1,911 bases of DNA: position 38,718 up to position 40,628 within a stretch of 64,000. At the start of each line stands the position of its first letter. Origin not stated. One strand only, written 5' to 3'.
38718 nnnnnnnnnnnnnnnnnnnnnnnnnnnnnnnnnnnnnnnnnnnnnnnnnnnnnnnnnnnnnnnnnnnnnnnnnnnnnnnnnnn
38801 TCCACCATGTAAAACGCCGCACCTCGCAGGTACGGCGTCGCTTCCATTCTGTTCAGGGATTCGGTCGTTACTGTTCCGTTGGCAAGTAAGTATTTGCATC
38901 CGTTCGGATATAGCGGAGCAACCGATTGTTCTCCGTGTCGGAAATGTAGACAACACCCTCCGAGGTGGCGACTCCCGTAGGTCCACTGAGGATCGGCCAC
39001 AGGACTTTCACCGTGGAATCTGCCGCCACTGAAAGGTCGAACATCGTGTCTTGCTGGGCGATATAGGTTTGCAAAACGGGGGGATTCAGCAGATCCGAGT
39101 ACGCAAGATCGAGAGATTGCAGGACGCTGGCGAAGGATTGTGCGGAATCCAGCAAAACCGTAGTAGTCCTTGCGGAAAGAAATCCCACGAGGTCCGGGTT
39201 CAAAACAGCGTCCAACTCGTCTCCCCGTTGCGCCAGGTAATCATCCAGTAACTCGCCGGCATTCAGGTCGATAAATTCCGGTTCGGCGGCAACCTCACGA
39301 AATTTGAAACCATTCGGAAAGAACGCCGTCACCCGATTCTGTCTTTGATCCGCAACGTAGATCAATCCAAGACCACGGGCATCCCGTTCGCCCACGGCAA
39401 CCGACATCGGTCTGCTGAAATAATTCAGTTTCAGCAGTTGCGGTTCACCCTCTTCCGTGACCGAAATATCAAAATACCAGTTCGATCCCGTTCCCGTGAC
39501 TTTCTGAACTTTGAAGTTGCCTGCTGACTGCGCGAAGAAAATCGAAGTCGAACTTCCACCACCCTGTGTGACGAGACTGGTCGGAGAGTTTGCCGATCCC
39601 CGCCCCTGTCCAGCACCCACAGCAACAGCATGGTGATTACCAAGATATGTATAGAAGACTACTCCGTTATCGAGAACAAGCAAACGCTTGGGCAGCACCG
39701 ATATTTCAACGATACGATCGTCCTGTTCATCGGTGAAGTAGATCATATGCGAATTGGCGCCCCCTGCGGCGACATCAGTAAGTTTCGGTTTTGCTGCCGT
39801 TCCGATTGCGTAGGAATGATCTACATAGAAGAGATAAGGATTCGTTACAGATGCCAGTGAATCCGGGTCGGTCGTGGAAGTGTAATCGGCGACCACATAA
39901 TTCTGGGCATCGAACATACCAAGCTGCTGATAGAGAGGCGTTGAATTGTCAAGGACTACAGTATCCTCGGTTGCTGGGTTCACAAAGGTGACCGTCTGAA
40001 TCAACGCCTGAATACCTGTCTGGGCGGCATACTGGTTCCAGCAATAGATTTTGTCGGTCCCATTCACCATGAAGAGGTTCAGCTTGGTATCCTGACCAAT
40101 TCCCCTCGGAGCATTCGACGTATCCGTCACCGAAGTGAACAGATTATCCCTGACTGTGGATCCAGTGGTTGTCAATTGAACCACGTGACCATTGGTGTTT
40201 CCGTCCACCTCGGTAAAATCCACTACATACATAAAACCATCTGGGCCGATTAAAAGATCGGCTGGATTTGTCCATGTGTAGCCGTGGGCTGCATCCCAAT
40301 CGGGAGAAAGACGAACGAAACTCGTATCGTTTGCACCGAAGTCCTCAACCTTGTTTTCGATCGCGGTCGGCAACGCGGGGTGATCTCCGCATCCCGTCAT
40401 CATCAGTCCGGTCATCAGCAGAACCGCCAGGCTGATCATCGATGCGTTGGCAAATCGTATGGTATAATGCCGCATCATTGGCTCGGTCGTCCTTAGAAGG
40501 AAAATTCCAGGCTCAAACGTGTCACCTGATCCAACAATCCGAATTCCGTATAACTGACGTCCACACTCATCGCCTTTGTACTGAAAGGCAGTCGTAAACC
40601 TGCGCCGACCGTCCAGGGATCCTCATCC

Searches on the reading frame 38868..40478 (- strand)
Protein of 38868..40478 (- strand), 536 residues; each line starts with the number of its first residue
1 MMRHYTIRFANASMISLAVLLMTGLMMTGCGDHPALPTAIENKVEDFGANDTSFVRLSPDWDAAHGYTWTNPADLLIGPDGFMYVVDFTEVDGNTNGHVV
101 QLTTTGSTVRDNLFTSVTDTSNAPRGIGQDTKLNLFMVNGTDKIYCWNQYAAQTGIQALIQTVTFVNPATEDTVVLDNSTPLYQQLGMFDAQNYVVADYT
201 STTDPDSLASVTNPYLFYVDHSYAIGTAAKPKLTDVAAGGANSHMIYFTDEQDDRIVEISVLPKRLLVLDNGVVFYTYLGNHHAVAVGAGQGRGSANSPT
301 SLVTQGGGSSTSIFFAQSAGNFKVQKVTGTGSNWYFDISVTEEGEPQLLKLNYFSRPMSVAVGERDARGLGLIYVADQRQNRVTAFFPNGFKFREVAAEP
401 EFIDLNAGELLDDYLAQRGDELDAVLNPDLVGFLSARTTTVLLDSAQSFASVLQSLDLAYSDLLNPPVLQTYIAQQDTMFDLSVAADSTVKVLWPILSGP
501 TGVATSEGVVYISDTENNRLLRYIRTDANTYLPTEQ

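Call 8: search_protein_families(library=pfam, proteins=[window:38868-40478:-])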
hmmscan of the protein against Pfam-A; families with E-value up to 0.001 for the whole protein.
window:38868-40478:- (536 aa): 1 family
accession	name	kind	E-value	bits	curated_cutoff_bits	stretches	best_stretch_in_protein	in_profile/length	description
PF01436.27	NHL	-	1.9e-07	31.2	20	1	497-523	1-28/28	NHL repeat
